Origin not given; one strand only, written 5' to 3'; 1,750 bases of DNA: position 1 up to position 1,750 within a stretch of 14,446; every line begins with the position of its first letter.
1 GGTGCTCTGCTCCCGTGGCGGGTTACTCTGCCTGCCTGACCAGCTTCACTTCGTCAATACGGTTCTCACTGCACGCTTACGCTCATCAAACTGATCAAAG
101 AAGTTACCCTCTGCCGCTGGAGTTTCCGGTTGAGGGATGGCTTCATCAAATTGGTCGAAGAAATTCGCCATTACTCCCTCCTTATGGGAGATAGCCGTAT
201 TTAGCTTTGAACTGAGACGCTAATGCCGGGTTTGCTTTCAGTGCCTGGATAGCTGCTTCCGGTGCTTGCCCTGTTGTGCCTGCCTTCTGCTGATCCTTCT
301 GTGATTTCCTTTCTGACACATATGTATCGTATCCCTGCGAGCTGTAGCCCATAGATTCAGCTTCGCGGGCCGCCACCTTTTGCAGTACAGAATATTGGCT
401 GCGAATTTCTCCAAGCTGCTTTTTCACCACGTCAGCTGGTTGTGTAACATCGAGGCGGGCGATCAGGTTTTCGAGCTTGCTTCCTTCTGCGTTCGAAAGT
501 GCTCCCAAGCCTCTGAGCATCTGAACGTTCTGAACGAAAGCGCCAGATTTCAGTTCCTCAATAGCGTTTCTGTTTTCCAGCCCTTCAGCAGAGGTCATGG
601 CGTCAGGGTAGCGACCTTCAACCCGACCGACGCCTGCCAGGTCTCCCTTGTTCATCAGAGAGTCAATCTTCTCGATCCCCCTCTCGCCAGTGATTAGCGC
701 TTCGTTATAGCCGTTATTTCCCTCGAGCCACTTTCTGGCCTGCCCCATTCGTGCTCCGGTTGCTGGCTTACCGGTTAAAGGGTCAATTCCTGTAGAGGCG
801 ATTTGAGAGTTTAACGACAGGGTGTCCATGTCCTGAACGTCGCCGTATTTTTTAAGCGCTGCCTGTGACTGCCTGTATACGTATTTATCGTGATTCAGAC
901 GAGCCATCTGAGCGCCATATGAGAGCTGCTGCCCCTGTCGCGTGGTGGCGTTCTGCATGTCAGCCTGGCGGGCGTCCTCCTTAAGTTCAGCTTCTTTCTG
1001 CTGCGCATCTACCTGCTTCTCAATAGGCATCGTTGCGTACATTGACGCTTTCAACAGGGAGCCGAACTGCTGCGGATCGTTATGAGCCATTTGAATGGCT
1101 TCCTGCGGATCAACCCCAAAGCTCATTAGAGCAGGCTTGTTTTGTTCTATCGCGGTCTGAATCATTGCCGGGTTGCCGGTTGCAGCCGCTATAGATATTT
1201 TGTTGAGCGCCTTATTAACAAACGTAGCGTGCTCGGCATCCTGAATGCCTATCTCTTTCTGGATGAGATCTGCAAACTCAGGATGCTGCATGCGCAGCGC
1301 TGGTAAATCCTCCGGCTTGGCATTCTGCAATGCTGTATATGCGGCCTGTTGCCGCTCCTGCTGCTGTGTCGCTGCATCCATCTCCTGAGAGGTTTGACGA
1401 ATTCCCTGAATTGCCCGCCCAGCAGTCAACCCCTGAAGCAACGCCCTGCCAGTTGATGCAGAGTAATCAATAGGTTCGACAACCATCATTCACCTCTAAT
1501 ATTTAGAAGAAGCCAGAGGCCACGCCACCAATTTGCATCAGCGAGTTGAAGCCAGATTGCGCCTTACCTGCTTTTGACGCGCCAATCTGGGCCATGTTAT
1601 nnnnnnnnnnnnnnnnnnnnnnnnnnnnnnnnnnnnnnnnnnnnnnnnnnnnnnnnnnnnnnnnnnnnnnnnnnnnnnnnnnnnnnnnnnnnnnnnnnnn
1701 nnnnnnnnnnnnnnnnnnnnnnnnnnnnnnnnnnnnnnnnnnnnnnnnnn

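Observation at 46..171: Unannotated 41-codon ORF with a perfect octapeptide repeat conserved only at the protein level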

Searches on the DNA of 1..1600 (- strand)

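Call 4: search_dna_similar(query=window:1-1600:-, collection=phages, mode=near, max_rows=30)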
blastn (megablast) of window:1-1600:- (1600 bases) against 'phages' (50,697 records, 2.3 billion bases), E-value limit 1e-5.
No match.
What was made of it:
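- Tried and rejected: Megablast of window 1-1600 against 50,697 phage records found no match (call 4).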

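Call 5: search_dna_similar(query=window:1-1600:-, collection=ecoli_genomes, mode=near, max_rows=20)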
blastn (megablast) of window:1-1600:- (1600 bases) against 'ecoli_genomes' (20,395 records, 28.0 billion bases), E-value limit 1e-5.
Records with a match: 485; places in all: 649; records where one place covers at least 80% of the query: 0.
Genomes with a match: 444 of 5426; with a place that covers at least 80% of the query: 0. Places per genome that has any: lowest 1, median 1, highest 9. On chromosomes: 516 places; on plasmids: 133.
Best place of each record, by identity: >=99% 307; 95-99% 170; 90-95% 7; 80-90% 1.
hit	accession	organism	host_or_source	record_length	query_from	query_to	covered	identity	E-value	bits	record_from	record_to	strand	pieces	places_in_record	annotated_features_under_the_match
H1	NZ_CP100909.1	Escherichia coli strain ET776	Hoplobatrachus rugulosus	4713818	688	1517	52%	80.5%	2e-177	632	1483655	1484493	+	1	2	DNA transfer protein | hypothetical protein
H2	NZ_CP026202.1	Escherichia coli strain ECONIH5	-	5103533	1501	1600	6%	94.0%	2e-32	150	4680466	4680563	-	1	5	tnpC: IS66 family transposase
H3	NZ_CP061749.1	Escherichia coli O15:H12 strain 2273-PO3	Ovis aries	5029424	1506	1600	6%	95.8%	5e-33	152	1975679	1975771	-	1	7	tnpC: IS66 family transposase | IS66-like element ISEc43 family transposase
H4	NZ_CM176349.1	Escherichia coli strain CAVP773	Homo sapiens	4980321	1510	1600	6%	96.7%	5e-33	152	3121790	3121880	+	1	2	tnpC: IS66 family transposase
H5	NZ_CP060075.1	Escherichia coli strain G3/10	Homo sapiens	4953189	1511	1600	6%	96.7%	2e-32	150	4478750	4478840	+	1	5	tnpC: IS66 family transposase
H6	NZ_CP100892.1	Escherichia coli strain ET881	Hoplobatrachus rugulosus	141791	1513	1600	6%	98.9%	1e-34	158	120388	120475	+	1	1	IS66 family transposase | DUF4165 domain-containing protein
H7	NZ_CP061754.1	Escherichia coli O18ac:H14 strain 873.10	Bos taurus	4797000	1514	1600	5%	97.7%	2e-32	150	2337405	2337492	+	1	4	tnpC: IS66 family transposase | hypothetical protein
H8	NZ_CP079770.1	Escherichia coli strain HL15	Duck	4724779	1514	1600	5%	97.7%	2e-32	150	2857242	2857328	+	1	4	tnpC: IS66 family transposase | transposase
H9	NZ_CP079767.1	Escherichia coli strain SF10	Duck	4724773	1514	1600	5%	97.7%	2e-32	150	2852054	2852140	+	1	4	tnpC: IS66 family transposase | transposase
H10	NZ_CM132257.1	Escherichia coli strain 22AR0118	Homo sapiens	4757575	1514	1600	5%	97.7%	2e-32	150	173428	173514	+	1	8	tnpC: IS66 family transposase | YsaB family lipoprotein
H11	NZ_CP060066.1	Escherichia coli strain G5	Homo sapiens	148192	1516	1600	5%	98.8%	5e-33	152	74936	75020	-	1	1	tnpC: IS66 family transposase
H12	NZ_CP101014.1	Escherichia coli strain ET5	sediment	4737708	1516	1600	5%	98.8%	5e-33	152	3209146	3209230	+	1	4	IS66 family transposase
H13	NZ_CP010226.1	Escherichia coli strain S1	mouse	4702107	1511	1600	6%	92.6%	7e-27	132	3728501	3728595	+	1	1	tnpC: IS66 family transposase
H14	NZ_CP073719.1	Escherichia coli strain CX12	-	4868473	1511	1600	6%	92.6%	7e-27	132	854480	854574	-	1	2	tnpC: IS66 family transposase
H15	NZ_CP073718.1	Escherichia coli strain CX08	-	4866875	1511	1600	6%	92.6%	7e-27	132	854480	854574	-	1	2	tnpC: IS66 family transposase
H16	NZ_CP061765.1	Escherichia coli O19:H7 strain 730V1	Bos taurus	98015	1517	1600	5%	98.8%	2e-32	150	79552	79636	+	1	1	tnpC: IS66 family transposase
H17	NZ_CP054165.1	Escherichia coli strain STO_Bone2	Homo sapiens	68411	1517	1600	5%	98.8%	2e-32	150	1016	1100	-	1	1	tnpC: IS66 family transposase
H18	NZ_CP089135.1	Escherichia coli strain XD35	swine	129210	1517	1600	5%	98.8%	2e-32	150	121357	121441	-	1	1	tnpC: IS66 family transposase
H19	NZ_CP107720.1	Escherichia coli strain 2021CK-01361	Homo sapiens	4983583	1517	1600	5%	98.8%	2e-32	150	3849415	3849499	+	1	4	tnpC: IS66 family transposase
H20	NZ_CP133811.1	Escherichia coli strain EC2001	food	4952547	1517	1600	5%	98.8%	2e-32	150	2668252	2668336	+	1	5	tnpC: IS66 family transposase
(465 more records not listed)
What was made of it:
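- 1..80 (.): Right end of an IS66-family insertion sequence. The terminal inverted repeat starts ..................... (read on the minus strand from w80). Positions 1-39 on the plus strand are the last 12 codons and stop of tnpC (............*). Matches hundreds of E. coli IS66-family ends, mostly at 95% identity or more (call 5).
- Window 1-80 matches IS66-family ends in 444 E. coli genomes, mostly at 95% identity or more (call 5).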

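Call 7: get_annotated_region(hit=H1, flank=4000)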
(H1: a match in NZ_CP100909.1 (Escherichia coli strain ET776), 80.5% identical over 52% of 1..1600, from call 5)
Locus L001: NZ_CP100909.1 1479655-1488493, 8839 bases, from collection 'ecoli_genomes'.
description: Escherichia coli strain ET776 chromosome, complete genome
organism: Escherichia coli strain ET776 (NCBI taxid 562)
replicon: chromosome; assembly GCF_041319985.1
host: Hoplobatrachus rugulosus; source: feces; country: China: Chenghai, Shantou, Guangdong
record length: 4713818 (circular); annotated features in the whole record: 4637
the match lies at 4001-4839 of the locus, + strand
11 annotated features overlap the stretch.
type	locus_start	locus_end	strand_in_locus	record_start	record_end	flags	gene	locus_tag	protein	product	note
CDS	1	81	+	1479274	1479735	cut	-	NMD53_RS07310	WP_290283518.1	packaged DNA stabilization gp4 family protein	-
CDS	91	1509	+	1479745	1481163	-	-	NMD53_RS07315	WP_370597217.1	packaged DNA stabilization protein gp10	-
CDS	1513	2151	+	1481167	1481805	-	-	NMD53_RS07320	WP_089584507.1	phage tail protein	-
CDS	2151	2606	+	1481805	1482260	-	-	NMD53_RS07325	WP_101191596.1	DUF2824 family protein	-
CDS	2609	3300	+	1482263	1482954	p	-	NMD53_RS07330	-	DNA transfer protein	frameshifted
CDS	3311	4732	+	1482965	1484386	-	-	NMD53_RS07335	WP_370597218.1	DNA transfer protein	-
CDS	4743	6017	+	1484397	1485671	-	-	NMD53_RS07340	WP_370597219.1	hypothetical protein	-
CDS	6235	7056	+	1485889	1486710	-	-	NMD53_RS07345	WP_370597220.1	hypothetical protein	-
CDS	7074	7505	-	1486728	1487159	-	-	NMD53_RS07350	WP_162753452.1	hypothetical protein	-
CDS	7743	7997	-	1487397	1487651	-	-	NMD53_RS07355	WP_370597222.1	Arc family DNA-binding protein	-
CDS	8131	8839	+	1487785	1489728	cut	-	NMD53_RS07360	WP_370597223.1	phage tailspike protein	-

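Call 8: get_annotated_region(hit=H3, flank=3000)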
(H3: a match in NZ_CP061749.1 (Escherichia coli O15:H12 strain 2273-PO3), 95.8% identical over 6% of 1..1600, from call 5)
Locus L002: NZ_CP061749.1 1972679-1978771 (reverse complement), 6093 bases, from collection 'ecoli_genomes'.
description: Escherichia coli O15:H12 strain 2273-PO3 chromosome, complete genome
organism: Escherichia coli O15:H12 strain 2273-PO3 (NCBI taxid 2773704)
replicon: chromosome; assembly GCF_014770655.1
host: Ovis aries; source: finished sheep/lamb carcass in sales cooler; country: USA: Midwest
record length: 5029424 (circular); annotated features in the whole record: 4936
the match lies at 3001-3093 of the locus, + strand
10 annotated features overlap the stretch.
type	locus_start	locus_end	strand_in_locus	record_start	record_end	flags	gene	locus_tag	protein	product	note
CDS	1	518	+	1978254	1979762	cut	ltrA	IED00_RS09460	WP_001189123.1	group II intron reverse transcriptase/maturase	-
CDS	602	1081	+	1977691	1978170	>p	-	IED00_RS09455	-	IS3 family transposase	incomplete; partial in the middle of a contig; missing N-terminus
CDS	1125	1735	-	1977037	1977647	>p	-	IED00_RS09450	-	IS3-like element IS2 family transposase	frameshifted; incomplete; partial in the middle of a contig; missing C-terminus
CDS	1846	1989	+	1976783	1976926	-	-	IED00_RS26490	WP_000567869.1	hypothetical protein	-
CDS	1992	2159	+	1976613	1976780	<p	-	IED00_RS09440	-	phosphotriesterase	incomplete; partial in the middle of a contig; missing C-terminus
CDS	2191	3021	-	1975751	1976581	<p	-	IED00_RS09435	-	IS66-like element ISEc43 family transposase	incomplete; partial in the middle of a contig; missing N-terminus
CDS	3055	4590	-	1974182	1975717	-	tnpC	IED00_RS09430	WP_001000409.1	IS66 family transposase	-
CDS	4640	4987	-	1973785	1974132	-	tnpB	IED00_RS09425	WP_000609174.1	IS66 family insertion sequence element accessory protein TnpB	TnpB, as the term is used for proteins encoded by IS66 family insertion elements, is considered an accessory protein, ...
CDS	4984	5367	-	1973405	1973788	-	tnpA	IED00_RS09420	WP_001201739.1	IS66-like element accessory protein TnpA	-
CDS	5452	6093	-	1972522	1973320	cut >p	-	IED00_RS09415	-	IS66-like element ISEc43 family transposase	frameshifted; incomplete; partial in the middle of a contig; missing C-terminus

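Call 42: get_annotated_region(hit=H12, flank=3200)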
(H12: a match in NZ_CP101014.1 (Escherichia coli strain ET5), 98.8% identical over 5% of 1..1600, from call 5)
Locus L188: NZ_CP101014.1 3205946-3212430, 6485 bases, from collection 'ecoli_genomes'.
description: Escherichia coli strain ET5 chromosome, complete genome
organism: Escherichia coli strain ET5 (NCBI taxid 562)
replicon: chromosome; assembly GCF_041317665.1
host: -; source: sediment; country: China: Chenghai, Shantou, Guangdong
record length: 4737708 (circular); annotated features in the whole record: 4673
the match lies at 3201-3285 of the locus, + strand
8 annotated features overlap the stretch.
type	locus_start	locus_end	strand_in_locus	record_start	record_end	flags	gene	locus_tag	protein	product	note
CDS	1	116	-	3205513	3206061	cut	-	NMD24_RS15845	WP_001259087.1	phage baseplate assembly protein V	-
CDS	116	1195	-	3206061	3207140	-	-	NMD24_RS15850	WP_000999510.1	phage baseplate assembly protein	-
CDS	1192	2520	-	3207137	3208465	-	-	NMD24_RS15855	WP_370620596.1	DNA circularization protein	-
CDS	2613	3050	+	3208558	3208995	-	-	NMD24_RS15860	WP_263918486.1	hypothetical protein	-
CDS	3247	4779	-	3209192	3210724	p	-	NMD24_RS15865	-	IS66 family transposase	frameshifted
CDS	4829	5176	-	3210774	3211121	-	tnpB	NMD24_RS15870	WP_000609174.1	IS66 family insertion sequence element accessory protein TnpB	TnpB, as the term is used for proteins encoded by IS66 family insertion elements, is considered an accessory protein, ...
CDS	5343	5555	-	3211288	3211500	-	-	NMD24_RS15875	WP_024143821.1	transposase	-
CDS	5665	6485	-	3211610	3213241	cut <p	-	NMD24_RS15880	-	phage tail tape measure protein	incomplete; partial in the middle of a contig; missing C-terminus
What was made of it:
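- On IS66-family insertion sequence: Matching elements in E. coli do have tnpA, tnpB and tnpC (calls 8, 42).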
